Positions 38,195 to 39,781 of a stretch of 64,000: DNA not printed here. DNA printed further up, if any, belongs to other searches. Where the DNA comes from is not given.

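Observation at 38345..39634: EamA/DMT permease fused to a riboflavin kinase domain: a candidate import-and-trap flavin salvage protein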

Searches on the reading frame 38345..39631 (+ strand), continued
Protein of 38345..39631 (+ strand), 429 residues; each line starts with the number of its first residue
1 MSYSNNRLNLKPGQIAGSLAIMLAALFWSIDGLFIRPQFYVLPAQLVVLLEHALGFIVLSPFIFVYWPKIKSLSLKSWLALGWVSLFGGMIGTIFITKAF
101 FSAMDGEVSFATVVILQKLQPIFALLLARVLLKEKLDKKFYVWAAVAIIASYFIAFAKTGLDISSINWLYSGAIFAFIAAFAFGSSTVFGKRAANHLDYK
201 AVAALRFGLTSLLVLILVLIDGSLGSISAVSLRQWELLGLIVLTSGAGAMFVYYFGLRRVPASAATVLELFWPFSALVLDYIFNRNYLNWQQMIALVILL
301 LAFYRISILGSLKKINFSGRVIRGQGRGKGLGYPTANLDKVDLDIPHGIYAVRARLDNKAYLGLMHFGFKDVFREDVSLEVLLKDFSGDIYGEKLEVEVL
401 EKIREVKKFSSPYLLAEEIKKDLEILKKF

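Call 48: search_protein_families(library=pfam, proteins=[L082:7102-7998:+, L083:2289-2636:+, L083:1676-2158:+], max_evalue=1)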
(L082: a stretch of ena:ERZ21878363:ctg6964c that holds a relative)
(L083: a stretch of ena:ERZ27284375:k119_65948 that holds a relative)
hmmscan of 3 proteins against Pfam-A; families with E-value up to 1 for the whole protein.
L082:7102-7998:+ (299 aa): 0 families

L083:2289-2636:+ (116 aa): 1 family
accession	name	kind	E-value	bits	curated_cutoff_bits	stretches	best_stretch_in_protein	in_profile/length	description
PF12843.12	QSregVF_b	-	0.15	12.4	22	0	73-89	4-20/66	Putative quorum-sensing-regulated virulence factor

L083:1676-2158:+ (161 aa): 2 families
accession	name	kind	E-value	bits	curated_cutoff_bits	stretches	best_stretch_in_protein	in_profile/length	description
PF07681.17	DoxX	-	1.7e-06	29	23.6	1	23-107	1-80/85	DoxX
PF04224.18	DUF417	-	6.1e-05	23.1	27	1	12-46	3-37/175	Protein of unknown function, DUF417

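Call 52: fold_search(model_id=the predicted structure, library=pdb)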
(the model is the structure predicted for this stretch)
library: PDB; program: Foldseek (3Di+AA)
matches with E <= 10: 750; with E <= 0.001: 60
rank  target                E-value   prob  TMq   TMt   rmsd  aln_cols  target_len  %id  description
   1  3op1_B                2.2e-07  1.00  0.26  0.36   4.0       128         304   32  Crystal Structure of Macrolide-efflux Protein SP_1110 from Streptococcus pneumoniae (released 2010-09-29)
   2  5y78_A                2.6e-07  1.00  0.49  0.65   5.5       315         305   17  Crystal structure of the triose-phosphate/phosphate translocator in complex with inorganic phosphate (released 2017-10-04)
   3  5i20_E                2.8e-07  1.00  0.53  0.74   4.7       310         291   16  Crystal structure of protein (released 2016-06-01)
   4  5i20_A                7.7e-07  1.00  0.55  0.78   3.8       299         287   17  Crystal structure of protein (released 2016-06-01)
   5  3op1_A                9.6e-07  1.00  0.24  0.33   3.3       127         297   34  Crystal Structure of Macrolide-efflux Protein SP_1110 from Streptococcus pneumoniae (released 2010-09-29)
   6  5i20_C                1.2e-06  1.00  0.51  0.74   4.9       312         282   17  Crystal structure of protein (released 2016-06-01)
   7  7paf_A                1.4e-06  1.00  0.53  0.79   3.6       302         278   19  Streptococcus pneumoniae choline importer LicB in lipid nanodiscs (released 2022-03-16)
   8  5i20_D                1.6e-06  1.00  0.52  0.75   4.6       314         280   17  Crystal structure of protein (released 2016-06-01)
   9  5i20_B                2.7e-06  1.00  0.51  0.74   4.5       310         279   15  Crystal structure of protein (released 2016-06-01)
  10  1s4m_A                3.3e-06  1.00  0.23  0.35   4.2       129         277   33  Crystal structure of flavin binding to FAD synthetase from Thermotoga maritina (released 2004-10-19)
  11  5a8a_A                4.6e-06  1.00  0.25  0.67   2.6       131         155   30  Crystal structure of the riboflavin kinase module of FAD synthetase from Corynebacterium ammoniagenes in complex with  (released 2015-12-09)
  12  6i1z_B                4.8e-06  1.00  0.47  0.65   5.7       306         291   13  Outward facing structure of apo CST (released 2019-06-05)
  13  1q9s                  5.5e-06  1.00  0.26  0.71   1.9       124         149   32  Crystal structure of riboflavin kinase with ternary product complex (released 2003-12-16)
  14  1s4m_B                5.5e-06  1.00  0.23  0.35   3.2       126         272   33  Crystal structure of flavin binding to FAD synthetase from Thermotoga maritina (released 2004-10-19)
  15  9i20_A                5.8e-06  1.00  0.42  0.58   7.8       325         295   15  Cryo-EM structure of human SLC35B1 with ADP (released 2025-05-21)
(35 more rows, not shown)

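Call 71: find_related_loci(query=A3, collection=metagenome_contigs, flank=4000)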
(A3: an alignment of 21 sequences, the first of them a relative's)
Query A3 (133 aa) in metagenome_contigs; peptide patterns used: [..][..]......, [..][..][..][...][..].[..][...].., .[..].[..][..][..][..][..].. (x = any residue, [..] = any of these).
600 stretches matched a pattern (row limit reached: there are more); 519 encode a relative of the query (tblastn E <= 1e-3); the best 80 are kept; 80 distinct loci.
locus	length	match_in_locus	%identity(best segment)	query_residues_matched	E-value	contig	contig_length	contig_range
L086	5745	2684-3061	66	1-126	1e-53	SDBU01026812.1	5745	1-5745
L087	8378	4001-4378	63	1-126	1e-51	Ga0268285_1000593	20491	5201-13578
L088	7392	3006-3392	61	1-129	4e-51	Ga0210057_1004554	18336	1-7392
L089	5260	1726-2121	58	1-132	4e-48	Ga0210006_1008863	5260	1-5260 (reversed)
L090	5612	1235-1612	63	1-126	1e-47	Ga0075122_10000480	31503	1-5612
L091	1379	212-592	59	1-127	5e-48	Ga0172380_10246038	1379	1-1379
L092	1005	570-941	57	1-127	1e-47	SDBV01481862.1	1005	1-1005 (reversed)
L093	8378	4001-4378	56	1-126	4e-44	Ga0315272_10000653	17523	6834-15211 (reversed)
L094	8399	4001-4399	56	1-127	2e-43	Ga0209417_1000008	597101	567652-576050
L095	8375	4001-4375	58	1-124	3e-43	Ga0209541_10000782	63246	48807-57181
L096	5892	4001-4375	58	1-124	3e-43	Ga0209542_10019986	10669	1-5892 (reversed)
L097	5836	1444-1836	53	1-126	9e-43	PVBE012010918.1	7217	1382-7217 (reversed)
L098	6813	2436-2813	57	1-126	7e-43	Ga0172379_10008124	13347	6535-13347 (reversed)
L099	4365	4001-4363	55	3-122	6e-43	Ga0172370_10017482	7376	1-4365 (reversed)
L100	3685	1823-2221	55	1-127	1e-42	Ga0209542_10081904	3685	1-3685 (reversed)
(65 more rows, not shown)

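Call 83: find_encoding_contigs(protein=P0143, flank=6000, max_places=2)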
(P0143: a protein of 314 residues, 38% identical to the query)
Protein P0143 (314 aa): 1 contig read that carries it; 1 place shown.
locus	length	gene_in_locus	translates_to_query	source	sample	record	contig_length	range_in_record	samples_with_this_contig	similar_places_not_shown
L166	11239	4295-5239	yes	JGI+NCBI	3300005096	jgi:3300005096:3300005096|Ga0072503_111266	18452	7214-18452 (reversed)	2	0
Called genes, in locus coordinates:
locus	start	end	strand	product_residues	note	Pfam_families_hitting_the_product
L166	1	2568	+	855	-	?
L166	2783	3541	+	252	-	PF01656:CbiA, PF06564:CBP_BcsQ, PF09140:MipZ (faint), PF10609:ParA, PF13500:AAA_26 (faint), PF13614:AAA_31, PF00142:Fer4_NifH (weak)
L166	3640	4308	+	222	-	PF01982:CTP-dep_RFKase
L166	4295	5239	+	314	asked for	PF00892:EamA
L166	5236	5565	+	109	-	-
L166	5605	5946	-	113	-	-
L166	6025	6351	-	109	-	-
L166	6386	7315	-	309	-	PF01636:APH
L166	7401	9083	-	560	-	PF18262:PhetRS_B1 (faint), PF03483:B3_4, PF03484:B5, PF01409:tRNA-synt_2d (faint), PF17759:tRNA_synthFbeta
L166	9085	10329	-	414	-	PF01409:tRNA-synt_2d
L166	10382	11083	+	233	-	PF00106:adh_short, PF08659:KR, PF13561:adh_short_C2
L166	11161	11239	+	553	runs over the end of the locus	PF06418:CTP_synth_N, PF00117:GATase, PF07722:Peptidase_C26 (weak)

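Call 84: find_encoding_contigs(protein=P0132, flank=6000, max_places=2)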
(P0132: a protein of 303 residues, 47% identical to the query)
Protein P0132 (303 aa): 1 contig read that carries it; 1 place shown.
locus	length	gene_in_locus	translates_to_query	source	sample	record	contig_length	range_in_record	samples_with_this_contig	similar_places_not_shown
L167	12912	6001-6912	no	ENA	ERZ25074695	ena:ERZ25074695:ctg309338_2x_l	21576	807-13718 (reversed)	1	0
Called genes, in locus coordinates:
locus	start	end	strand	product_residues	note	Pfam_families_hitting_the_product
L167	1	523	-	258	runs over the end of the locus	-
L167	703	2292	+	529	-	-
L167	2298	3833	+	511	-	-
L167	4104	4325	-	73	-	-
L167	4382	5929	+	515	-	-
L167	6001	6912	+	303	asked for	PF00892:EamA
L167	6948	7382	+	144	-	PF06961:DUF1294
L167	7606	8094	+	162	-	PF01467:CTP_transf_like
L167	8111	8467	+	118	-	PF02152:FolB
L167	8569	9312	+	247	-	PF01978:TrmB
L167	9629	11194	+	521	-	-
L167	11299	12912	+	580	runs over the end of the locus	-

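Call 85: find_encoding_contigs(protein=P0391, flank=6000, max_places=2)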
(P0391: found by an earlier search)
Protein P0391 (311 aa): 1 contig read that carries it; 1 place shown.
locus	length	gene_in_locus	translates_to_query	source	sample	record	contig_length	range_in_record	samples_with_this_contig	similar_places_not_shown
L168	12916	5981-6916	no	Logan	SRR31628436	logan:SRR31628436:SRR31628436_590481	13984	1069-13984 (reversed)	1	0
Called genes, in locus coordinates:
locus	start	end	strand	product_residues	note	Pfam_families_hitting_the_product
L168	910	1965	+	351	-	-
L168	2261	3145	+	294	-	PF01063:Aminotran_4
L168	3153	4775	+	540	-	PF02776:TPP_enzyme_N, PF00205:TPP_enzyme_M, PF02775:TPP_enzyme_C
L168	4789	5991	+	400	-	PF00464:SHMT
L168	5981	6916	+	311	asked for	PF00892:EamA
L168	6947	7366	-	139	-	PF08570:DUF1761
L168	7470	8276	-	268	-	PF02535:Zip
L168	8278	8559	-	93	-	PF03992:ABM (weak)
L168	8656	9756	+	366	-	PF22020:RlmL_1st, PF01170:UPF0020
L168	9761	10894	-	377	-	PF13793:Pribosyltran_N, PF00156:Pribosyltran, PF14572:Pribosyl_synth (faint)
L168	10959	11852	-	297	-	PF02424:ApbE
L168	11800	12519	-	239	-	-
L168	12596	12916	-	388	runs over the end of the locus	PF02912:Phe_tRNA-synt_N, PF01409:tRNA-synt_2d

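Call 86: find_encoding_contigs(protein=P0137, flank=6000, max_places=2)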
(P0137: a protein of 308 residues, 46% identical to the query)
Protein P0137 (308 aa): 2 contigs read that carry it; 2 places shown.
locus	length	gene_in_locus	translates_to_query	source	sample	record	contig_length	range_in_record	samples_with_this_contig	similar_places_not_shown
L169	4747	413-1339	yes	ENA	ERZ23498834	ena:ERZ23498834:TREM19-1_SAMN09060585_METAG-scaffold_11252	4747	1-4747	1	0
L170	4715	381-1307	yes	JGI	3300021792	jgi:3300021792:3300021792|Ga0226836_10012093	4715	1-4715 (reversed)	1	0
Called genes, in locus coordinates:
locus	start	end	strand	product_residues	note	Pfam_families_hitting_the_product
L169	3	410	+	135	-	?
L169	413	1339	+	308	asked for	PF00892:EamA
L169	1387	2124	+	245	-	PF09997:DUF2238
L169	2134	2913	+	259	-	PF04087:DUF389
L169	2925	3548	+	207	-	PF00730:HhH-GPD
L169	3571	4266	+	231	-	PF00702:Hydrolase, PF08282:Hydrolase_3 (faint), PF12710:HAD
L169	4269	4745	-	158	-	?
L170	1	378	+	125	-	?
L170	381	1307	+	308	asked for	PF00892:EamA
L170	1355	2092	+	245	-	PF09997:DUF2238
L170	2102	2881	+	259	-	PF04087:DUF389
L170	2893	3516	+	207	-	PF00730:HhH-GPD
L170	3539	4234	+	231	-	PF00702:Hydrolase, PF08282:Hydrolase_3 (faint), PF12710:HAD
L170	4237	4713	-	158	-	?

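Call 90: search_protein_families(library=pfam, proteins=[L166:3640-4305:+, L169:3-407:+, L170:1-375:+, L166:5236-5562:+, L093:4383-4757:+], max_evalue=0.01)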
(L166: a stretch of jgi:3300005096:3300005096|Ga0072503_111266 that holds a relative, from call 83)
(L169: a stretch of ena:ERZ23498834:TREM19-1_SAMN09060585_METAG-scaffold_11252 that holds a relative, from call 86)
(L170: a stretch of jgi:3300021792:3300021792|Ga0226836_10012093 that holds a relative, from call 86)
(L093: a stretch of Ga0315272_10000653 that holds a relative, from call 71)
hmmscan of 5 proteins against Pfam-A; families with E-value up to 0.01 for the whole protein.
L166:3640-4305:+ (222 aa): 3 families
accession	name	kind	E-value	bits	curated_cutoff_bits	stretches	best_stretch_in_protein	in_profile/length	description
PF01982.22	CTP-dep_RFKase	-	8.1e-41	139.2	25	1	95-216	1-121/121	Domain of unknown function DUF120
PF13545.12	HTH_Crp_2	-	0.0017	18.7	27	1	17-55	18-56/70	Crp-like helix-turn-helix domain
PF01047.28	MarR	-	0.0035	17.6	24.6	1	19-54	15-50/59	MarR family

L169:3-407:+ (135 aa): 1 family
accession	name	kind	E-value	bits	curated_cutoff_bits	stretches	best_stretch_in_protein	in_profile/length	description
PF21018.2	BipA_C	-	9.7e-44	148.1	23.8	1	18-125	2-109/110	TypA/BipA C-terminal domain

L170:1-375:+ (125 aa): 1 family
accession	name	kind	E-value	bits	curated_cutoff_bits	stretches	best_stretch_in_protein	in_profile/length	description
PF21018.2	BipA_C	-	2.5e-44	150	23.8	1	8-115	2-109/110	TypA/BipA C-terminal domain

L166:5236-5562:+ (109 aa): 0 families

L093:4383-4757:+ (125 aa): 1 family
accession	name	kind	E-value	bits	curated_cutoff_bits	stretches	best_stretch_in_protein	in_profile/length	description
PF01687.23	Flavokinase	-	1.2e-25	90.6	19.6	1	14-123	6-119/124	Riboflavin kinase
